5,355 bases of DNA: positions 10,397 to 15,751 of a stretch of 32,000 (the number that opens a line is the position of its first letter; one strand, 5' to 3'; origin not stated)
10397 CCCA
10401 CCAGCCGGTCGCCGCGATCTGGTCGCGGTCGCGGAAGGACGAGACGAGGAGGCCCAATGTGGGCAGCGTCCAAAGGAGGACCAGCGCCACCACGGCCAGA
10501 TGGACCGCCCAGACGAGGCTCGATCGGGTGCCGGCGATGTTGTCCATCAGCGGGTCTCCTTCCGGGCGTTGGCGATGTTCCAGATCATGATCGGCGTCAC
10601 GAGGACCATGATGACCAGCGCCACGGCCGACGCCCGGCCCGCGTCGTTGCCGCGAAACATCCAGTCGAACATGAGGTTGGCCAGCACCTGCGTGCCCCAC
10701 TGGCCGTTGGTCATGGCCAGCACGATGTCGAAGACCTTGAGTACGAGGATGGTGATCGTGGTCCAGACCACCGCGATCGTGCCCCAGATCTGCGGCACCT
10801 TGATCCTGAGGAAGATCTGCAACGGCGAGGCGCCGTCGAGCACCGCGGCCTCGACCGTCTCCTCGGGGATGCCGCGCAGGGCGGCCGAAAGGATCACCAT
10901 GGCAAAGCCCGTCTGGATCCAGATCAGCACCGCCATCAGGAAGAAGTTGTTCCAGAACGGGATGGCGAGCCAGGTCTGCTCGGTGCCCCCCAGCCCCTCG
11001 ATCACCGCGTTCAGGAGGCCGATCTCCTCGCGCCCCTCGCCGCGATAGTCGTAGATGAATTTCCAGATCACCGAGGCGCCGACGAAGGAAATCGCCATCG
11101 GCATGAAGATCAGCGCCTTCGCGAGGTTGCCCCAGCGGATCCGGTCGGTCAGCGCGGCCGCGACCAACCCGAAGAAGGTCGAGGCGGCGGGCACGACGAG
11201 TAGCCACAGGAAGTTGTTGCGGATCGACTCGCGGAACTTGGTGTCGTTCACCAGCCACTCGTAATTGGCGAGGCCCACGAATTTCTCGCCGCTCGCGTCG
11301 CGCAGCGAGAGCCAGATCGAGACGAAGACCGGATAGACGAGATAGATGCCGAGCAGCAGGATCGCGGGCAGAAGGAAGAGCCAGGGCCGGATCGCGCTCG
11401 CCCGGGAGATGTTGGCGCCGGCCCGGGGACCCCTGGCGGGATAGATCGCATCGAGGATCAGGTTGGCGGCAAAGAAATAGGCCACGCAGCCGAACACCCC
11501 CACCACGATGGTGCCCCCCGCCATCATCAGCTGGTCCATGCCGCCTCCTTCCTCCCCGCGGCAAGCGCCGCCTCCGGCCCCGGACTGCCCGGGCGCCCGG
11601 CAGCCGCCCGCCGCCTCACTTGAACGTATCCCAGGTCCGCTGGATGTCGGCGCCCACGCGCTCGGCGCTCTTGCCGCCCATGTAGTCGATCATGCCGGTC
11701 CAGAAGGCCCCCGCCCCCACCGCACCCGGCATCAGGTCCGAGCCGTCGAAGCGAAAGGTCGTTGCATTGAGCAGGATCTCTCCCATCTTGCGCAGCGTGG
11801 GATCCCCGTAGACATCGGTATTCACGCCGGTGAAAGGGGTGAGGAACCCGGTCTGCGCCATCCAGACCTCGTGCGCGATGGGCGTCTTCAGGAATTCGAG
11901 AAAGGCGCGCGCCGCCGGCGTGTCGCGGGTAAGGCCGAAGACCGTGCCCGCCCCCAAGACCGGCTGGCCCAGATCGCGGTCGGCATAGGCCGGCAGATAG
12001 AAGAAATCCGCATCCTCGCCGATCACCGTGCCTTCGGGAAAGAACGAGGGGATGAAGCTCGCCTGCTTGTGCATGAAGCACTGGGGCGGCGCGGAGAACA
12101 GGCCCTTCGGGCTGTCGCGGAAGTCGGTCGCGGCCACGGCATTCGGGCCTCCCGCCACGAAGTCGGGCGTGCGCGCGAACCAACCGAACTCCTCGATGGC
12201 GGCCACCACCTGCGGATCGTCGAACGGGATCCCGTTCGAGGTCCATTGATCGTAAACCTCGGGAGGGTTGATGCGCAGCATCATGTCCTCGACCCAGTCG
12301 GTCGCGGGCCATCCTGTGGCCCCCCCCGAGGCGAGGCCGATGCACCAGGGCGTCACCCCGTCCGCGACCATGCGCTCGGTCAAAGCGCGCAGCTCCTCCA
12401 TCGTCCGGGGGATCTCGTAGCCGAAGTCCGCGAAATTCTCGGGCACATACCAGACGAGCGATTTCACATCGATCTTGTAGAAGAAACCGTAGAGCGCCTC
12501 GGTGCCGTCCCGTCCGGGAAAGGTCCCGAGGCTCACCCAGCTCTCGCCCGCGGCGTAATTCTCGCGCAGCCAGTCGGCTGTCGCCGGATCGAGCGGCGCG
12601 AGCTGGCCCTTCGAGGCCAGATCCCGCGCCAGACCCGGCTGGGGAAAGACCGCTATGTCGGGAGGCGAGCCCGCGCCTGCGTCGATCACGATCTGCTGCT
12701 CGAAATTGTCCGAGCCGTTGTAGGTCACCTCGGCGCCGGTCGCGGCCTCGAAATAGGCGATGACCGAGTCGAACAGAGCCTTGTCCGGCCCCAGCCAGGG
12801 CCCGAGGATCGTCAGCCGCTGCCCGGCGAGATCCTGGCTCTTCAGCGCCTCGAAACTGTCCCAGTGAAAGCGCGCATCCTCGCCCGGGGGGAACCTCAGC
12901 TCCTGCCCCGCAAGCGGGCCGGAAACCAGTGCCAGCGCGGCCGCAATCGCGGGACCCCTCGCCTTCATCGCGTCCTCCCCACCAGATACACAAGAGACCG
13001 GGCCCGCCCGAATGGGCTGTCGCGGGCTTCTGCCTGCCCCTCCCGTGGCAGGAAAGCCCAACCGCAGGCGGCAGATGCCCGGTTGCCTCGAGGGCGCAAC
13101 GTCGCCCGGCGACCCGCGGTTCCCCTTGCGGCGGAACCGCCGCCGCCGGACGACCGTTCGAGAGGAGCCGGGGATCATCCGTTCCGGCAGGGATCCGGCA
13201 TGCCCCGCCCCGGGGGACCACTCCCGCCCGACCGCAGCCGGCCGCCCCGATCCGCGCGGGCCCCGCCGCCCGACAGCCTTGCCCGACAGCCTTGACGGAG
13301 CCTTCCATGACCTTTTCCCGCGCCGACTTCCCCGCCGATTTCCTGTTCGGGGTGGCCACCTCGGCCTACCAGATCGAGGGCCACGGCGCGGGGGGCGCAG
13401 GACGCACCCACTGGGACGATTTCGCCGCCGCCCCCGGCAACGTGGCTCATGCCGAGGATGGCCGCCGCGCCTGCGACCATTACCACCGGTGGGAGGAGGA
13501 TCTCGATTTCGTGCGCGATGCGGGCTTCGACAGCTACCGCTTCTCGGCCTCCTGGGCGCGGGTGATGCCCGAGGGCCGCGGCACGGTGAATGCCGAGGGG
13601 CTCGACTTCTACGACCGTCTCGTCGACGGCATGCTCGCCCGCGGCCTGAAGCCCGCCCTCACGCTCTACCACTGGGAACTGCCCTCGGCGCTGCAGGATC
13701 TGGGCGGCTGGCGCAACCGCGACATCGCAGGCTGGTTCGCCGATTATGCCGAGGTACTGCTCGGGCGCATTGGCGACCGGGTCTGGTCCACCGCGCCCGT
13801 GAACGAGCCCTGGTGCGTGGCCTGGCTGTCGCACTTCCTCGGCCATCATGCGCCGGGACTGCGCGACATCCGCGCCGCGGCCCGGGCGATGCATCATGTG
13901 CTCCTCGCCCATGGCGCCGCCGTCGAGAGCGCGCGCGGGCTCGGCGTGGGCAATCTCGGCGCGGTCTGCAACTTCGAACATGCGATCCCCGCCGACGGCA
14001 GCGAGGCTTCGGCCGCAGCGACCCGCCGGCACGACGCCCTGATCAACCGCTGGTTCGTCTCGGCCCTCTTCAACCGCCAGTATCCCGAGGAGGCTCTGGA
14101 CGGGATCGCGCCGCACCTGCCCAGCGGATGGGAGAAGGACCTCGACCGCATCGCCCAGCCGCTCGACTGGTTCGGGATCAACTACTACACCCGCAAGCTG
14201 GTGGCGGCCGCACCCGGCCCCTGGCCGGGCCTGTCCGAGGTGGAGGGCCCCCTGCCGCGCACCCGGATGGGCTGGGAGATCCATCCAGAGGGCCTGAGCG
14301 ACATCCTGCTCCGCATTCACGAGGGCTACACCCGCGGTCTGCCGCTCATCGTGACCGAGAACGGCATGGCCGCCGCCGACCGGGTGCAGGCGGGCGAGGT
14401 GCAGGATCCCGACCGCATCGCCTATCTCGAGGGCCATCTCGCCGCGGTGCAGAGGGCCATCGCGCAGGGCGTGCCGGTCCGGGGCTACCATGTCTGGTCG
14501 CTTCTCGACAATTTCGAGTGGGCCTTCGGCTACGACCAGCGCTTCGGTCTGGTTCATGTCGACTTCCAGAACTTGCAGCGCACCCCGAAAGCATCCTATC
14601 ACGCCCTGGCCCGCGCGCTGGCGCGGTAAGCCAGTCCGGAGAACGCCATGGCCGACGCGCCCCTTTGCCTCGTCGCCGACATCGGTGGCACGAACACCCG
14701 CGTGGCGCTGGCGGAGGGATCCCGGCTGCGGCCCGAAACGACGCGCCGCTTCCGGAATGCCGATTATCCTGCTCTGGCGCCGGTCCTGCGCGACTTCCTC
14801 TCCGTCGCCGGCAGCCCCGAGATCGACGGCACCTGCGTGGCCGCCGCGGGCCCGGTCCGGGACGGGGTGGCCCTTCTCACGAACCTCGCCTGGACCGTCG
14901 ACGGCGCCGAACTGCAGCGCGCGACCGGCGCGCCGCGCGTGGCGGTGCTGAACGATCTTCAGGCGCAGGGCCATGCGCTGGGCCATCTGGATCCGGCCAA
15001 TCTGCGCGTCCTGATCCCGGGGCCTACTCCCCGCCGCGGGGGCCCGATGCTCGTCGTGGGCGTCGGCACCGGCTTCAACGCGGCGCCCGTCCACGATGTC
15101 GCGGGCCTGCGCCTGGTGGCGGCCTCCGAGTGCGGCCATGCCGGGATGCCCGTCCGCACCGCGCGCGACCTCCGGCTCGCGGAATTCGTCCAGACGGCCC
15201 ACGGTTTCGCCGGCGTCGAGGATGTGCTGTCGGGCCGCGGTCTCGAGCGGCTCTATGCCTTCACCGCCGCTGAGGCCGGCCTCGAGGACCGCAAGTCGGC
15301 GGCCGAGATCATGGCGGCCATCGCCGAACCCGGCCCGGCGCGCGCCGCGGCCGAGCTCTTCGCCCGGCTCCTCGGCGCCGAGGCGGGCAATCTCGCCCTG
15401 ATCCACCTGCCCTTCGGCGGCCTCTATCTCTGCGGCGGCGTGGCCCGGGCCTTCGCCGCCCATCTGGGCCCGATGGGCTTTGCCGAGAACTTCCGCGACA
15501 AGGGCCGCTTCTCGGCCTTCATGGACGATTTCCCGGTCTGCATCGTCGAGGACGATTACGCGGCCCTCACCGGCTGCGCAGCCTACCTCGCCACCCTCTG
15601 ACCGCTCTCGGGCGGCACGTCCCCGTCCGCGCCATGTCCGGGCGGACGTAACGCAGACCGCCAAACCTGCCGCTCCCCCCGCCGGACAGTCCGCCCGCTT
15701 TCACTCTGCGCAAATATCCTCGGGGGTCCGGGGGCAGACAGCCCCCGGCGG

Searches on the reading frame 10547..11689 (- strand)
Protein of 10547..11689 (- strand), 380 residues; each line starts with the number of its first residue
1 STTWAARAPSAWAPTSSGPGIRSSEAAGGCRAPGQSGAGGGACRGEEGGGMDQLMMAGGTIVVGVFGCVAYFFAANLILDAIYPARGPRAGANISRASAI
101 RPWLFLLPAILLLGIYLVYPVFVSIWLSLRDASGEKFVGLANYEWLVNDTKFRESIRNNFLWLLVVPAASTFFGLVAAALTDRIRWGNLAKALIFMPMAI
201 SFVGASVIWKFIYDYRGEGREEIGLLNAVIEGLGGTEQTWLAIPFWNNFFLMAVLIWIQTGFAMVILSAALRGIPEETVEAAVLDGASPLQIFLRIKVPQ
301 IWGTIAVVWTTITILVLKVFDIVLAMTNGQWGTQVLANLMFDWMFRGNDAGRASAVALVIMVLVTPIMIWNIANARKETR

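Call 75: search_protein_families(library=pfam, proteins=[window:10547-11689:-], max_evalue=0.00001)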
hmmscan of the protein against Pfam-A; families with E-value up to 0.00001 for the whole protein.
window:10547-11689:- (380 aa): 1 family
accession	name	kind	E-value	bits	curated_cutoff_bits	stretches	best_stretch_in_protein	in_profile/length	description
PF00528.27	BPD_transp_1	-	1.1e-13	51.7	26.4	1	171-371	2-175/184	Binding-protein-dependent transport system inner membrane component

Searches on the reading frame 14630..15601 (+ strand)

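Call 75: search_protein_families(library=pfam, proteins=[window:14630-15601:+], max_evalue=0.00001)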
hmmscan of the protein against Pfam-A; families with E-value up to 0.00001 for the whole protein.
window:14630-15601:+ (323 aa): 1 family
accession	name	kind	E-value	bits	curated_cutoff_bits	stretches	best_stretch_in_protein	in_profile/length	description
PF02685.22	Glucokinase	-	1.1e-75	255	22.1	1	14-321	1-312/314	Glucokinase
